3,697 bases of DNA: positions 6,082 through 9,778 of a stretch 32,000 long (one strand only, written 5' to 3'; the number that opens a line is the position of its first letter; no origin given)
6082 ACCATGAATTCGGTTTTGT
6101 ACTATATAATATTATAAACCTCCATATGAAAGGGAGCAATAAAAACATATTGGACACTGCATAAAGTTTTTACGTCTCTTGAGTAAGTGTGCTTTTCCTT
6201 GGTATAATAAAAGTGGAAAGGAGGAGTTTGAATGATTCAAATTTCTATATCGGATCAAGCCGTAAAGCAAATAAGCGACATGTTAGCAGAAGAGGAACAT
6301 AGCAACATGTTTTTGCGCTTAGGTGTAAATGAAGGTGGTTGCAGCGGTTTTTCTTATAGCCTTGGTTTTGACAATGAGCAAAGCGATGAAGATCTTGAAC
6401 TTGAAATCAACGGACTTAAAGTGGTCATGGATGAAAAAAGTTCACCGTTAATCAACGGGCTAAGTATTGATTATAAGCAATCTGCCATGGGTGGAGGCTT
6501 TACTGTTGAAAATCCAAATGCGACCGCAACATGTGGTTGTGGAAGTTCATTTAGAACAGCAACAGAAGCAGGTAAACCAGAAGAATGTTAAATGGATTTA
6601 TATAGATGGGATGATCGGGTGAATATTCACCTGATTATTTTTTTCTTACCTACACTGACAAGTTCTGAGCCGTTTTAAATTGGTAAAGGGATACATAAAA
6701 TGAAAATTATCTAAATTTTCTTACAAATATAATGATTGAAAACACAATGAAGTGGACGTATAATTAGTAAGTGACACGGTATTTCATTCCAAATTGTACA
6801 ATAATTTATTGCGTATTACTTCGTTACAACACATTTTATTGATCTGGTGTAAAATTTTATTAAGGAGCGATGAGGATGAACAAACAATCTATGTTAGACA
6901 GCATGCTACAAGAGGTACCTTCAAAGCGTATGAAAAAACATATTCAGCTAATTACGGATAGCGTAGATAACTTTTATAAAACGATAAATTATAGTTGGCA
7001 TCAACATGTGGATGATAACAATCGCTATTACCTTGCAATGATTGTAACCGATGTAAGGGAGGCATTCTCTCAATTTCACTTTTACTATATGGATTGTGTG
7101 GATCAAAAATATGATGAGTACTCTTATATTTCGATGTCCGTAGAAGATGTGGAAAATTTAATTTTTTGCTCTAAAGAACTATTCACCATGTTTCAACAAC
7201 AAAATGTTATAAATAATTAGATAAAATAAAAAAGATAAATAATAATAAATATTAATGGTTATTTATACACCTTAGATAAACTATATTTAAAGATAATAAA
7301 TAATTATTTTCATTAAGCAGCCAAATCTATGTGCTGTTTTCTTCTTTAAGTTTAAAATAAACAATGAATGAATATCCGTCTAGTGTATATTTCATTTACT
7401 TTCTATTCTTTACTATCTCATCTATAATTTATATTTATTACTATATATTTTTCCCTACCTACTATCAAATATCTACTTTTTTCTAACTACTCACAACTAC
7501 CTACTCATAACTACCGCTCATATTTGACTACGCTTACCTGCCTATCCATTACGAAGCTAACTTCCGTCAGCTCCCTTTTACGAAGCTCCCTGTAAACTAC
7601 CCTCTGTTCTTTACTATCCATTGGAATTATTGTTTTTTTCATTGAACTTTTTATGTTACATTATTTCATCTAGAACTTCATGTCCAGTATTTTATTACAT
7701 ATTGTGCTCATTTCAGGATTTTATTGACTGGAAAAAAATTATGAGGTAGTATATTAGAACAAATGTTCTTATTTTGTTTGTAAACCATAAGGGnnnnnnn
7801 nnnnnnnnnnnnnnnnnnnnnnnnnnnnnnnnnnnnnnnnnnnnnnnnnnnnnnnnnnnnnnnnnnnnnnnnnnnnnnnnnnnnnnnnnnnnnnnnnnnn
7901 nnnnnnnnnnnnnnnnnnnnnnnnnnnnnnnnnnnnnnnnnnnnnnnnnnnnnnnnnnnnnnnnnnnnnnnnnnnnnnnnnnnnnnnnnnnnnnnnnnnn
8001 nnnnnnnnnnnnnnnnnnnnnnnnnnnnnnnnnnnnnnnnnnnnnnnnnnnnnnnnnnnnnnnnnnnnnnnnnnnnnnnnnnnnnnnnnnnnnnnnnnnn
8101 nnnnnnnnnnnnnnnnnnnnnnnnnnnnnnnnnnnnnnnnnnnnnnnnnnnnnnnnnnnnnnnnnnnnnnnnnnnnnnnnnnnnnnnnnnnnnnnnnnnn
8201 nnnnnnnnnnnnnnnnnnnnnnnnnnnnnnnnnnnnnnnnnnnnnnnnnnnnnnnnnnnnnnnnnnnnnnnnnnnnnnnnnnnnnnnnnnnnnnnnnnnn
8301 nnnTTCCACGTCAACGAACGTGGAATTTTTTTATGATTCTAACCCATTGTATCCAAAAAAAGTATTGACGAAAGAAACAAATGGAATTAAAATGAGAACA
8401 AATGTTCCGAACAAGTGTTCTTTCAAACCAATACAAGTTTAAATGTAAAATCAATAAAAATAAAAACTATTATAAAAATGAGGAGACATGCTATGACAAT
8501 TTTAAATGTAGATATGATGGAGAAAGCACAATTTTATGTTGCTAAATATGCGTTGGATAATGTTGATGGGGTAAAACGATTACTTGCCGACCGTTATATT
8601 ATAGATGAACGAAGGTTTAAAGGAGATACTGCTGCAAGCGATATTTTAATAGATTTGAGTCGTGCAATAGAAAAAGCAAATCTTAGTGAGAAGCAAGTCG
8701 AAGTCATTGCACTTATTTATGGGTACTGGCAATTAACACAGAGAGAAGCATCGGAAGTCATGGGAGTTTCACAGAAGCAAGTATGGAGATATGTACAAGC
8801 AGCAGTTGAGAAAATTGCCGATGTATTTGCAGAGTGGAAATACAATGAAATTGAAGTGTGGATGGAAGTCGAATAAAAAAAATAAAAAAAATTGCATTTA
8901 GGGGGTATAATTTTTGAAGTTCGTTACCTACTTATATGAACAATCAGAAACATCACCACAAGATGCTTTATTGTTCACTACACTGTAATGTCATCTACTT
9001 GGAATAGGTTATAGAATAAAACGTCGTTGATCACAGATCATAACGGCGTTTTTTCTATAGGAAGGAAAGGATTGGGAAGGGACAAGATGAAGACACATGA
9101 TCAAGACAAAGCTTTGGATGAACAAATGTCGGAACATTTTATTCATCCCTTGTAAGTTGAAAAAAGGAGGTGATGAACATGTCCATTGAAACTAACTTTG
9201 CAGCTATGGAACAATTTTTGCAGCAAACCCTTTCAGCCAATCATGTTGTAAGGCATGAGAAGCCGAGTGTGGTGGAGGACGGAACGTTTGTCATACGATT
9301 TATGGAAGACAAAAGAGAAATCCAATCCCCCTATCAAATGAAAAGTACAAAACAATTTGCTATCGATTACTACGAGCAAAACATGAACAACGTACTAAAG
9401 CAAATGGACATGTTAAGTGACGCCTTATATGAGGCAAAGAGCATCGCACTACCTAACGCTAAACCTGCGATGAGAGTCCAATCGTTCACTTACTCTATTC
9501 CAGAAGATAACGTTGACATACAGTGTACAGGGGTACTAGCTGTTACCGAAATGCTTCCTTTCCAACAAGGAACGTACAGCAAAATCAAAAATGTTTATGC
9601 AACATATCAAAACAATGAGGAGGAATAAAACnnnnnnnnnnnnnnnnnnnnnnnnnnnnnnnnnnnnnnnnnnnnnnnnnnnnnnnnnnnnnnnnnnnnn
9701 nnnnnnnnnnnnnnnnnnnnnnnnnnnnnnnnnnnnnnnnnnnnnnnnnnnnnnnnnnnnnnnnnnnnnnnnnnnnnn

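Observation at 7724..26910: Head-less PBSX-type contractile tail cluster: candidate R-type tailocin in a Bacillaceae-like genome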

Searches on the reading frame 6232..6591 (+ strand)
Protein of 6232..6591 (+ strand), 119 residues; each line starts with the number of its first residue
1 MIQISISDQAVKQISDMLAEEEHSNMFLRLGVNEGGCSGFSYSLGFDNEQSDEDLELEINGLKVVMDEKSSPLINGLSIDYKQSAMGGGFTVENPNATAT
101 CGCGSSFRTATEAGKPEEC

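Call 5: search_protein_families(library=pfam, proteins=[window:6232-6591:+], max_evalue=0.01)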
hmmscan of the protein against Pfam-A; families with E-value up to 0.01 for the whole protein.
window:6232-6591:+ (119 aa): 1 family
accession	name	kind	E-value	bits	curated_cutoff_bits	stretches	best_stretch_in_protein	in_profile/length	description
PF01521.26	Fe-S_biosyn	-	4.7e-23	82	26.3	1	3-104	2-109/110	Iron-sulphur cluster biosynthesis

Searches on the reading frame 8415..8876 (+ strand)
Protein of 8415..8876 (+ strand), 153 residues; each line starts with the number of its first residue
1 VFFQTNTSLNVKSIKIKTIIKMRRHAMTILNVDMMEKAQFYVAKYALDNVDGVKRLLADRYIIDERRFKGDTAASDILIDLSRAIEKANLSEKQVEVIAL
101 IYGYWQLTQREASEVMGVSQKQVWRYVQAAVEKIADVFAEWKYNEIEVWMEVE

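Call 3: search_protein_families(library=pfam, proteins=[window:8415-8876:+], max_evalue=0.01)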
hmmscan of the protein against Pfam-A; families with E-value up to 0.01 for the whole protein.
window:8415-8876:+ (153 aa): 5 families
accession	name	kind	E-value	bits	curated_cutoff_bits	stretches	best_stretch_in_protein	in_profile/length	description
PF02001.22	DUF134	-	1.3e-08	35.7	27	1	85-140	30-84/98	Protein of unknown function DUF134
PF04545.22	Sigma70_r4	-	6.6e-06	26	24.1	1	89-134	4-48/50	Sigma-70, region 4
PF08281.18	Sigma70_r4_2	-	0.0011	19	25.7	1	90-134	11-54/54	Sigma-70, region 4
PF22233.2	PhyR_sigma-like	-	0.0021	18.3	27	0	108-135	21-48/50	Response regulator PhyR, sigma-like domain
PF13384.12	HTH_23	-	0.0059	16.8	24.6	0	101-129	11-40/50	Homeodomain-like domain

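Call 7: search_protein_families(library=phrogs, proteins=[window:8415-8876:+], max_evalue=0.01)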
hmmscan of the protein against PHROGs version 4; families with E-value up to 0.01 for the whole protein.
window:8415-8876:+ (153 aa): 6 families
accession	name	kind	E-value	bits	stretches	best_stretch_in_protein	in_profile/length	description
phrog_3512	-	transcription regulation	4.8e-24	86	1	32-144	6-119/130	sigma factor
phrog_351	-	transcription regulation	1.4e-05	24.9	1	75-143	663-731/928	RNA polymerase sigma factor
phrog_1740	-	transcription regulation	0.00022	20.9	1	66-138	147-216/567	RNA polymerase sigma factor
phrog_36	-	transcription regulation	0.00029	21.5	1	88-144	138-193/220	transcriptional regulator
phrog_5767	-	transcription regulation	0.00035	21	1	46-142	245-340/393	sigma factor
phrog_1190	-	transcription regulation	0.0018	19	1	80-140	104-161/167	RNA polymerase sigma factor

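Call 64: search_protein_families(library=ncbifam, proteins=[window:8493-8876:+], max_evalue=0.01)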
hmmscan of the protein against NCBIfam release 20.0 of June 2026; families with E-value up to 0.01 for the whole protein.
window:8493-8876:+ (127 aa): 13 families
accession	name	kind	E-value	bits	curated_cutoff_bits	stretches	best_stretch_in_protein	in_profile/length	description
NF003257.0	PRK04217.1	equivalog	2.8e-07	30.6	115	1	67-114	46-92/110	hypothetical protein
TIGR02937.1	sigma70-ECF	superfamily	6.3e-07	29.2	42.9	1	45-109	101-162/165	sigma-70 family RNA polymerase sigma factor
NF005644.0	PRK07408.1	subfamily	3.9e-05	23.4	261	1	42-112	186-253/258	RNA polymerase sigma factor SigF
TIGR02980.1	SigBFG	subfamily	9.9e-05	22.1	234.35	1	62-109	177-223/227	SigB/SigF/SigG family RNA polymerase sigma factor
TIGR02479.1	FliA_WhiG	subfamily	0.00048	19.9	189.6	1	47-108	161-219/224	FliA/WhiG family RNA polymerase sigma factor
TIGR02885.1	spore_sigF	equivalog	0.001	18.9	321.45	1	53-109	175-228/231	RNA polymerase sporulation sigma factor SigF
TIGR02954.1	Sig70_famx3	hypoth_equivalog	0.0013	18.5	188.5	1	38-112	97-167/170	RNA polymerase sigma-70 factor, TIGR02954 family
NF004052.0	PRK05572.1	subfamily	0.0017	17.9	311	1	53-109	194-247/252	SigF/SigG family RNA polymerase sporulation sigma factor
TIGR02941.1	Sigma_B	equivalog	0.0033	16.9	315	1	64-110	206-251/255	RNA polymerase sigma factor SigB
NF006071.0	PRK08215.1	equivalog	0.0039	16.8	372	0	55-109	203-254/258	RNA polymerase sporulation sigma factor SigG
NF004935.0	PRK06288.1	equivalog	0.005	16.5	343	1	50-114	203-264/270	RNA polymerase sigma factor WhiG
NF004572.0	PRK05911.1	equivalog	0.0081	15.6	378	1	36-107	178-248/257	RNA polymerase sigma factor sigma-28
TIGR02850.1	spore_sigG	equivalog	0.0089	15.5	457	0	53-109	198-251/254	RNA polymerase sporulation sigma factor SigG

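Call 89: search_solved_structures(query=window:8493-8876:+, max_evalue=1)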
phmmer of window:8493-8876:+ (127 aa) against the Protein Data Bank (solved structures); distinct sequences matched with E-value up to 1: 17.
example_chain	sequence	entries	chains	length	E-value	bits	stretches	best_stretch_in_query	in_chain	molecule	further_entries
7kog_B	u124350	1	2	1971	0.11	15.9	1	38-101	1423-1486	Myosin heavy chain isoform Mhc_X1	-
5xxd_A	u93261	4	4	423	0.29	14.6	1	90-120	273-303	Smyd3 methyltransferase | SMYD3 | Histone-lysine N-methyltransferase SMYD3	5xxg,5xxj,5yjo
6yuh_A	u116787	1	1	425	0.29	14.6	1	90-120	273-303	Histone-lysine N-methyltransferase SMYD3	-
5ccm_A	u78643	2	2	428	0.29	14.6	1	90-120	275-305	Histone-lysine N-methyltransferase SMYD3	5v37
3oxl_A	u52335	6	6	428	0.29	14.6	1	90-120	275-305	SET and MYND domain-containing protein 3 | Histone-lysine N-methyltransferase SMYD3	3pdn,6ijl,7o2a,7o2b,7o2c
3mek_A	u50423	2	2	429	0.29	14.6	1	90-120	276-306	SET and MYND domain-containing protein 3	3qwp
5ex0_A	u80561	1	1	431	0.29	14.6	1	90-120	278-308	Histone-lysine N-methyltransferase SMYD3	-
6zrb_A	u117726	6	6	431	0.29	14.6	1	90-120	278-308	Histone-lysine N-methyltransferase SMYD3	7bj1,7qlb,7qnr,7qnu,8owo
5hi7_A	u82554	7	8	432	0.29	14.6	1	90-120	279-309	Histone-lysine N-methyltransferase SMYD3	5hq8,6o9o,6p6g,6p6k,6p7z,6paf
5ccl_A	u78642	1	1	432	0.29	14.6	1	90-120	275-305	Histone-lysine N-methyltransferase SMYD3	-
5ex3_A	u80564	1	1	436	0.3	14.5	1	90-120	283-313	Histone-lysine N-methyltransferase SMYD3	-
3oxf_A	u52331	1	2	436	0.3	14.5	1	90-120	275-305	SET and MYND domain-containing protein 3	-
3ru0_A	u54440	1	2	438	0.3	14.5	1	90-120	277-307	SET and MYND domain-containing protein 3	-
3oxg_A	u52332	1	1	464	0.33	14.4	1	90-120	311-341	SET and MYND domain-containing protein 3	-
9wsf_A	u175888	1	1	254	0.71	13.3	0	61-116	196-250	RNA polymerase sigma factor FliA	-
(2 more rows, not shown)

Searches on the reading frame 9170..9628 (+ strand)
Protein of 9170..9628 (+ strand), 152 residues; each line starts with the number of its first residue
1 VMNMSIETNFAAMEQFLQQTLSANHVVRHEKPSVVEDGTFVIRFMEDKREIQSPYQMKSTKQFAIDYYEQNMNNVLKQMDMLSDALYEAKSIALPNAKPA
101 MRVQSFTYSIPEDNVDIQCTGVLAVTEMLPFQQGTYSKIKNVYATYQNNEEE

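Call 3: search_protein_families(library=pfam, proteins=[window:9170-9628:+], max_evalue=0.01)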
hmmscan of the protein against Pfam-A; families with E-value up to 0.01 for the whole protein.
window:9170-9628:+ (152 aa): 1 family
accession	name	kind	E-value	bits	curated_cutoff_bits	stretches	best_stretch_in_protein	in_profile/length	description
PF20765.3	Phage_tail_terminator_8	-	0.008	17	24.2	0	17-86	10-82/124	Phage tail terminator protein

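Call 7: search_protein_families(library=phrogs, proteins=[window:9170-9628:+], max_evalue=0.01)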
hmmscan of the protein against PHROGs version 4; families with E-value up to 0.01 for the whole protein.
window:9170-9628:+ (152 aa): 1 family
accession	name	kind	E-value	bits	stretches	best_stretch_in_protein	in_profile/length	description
phrog_23099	-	unknown function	0.0046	17.8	1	21-80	21-82/150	-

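Call 60: search_solved_structures(query=A2, max_evalue=10)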
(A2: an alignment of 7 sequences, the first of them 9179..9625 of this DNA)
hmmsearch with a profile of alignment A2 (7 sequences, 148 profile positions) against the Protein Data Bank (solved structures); distinct sequences matched with E-value up to 10: 3.
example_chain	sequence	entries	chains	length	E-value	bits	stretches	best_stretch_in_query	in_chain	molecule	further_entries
1bvk_B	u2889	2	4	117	0.64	13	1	31-67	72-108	HULYS11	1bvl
5o31_m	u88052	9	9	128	1.3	11.9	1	43-74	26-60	NADH dehydrogenase [ubiquinone] 1 beta subcomplex subunit 4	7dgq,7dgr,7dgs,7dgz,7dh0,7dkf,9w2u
7qsd_m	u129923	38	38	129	1.4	11.9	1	43-74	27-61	NADH dehydrogenase [ubiquinone] 1 beta subcomplex subunit 4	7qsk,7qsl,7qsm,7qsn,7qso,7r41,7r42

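Call 64: search_protein_families(library=ncbifam, proteins=[window:9179-9628:+], max_evalue=0.01)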
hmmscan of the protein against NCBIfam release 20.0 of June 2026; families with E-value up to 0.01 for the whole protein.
window:9179-9628:+ (149 aa): 0 families
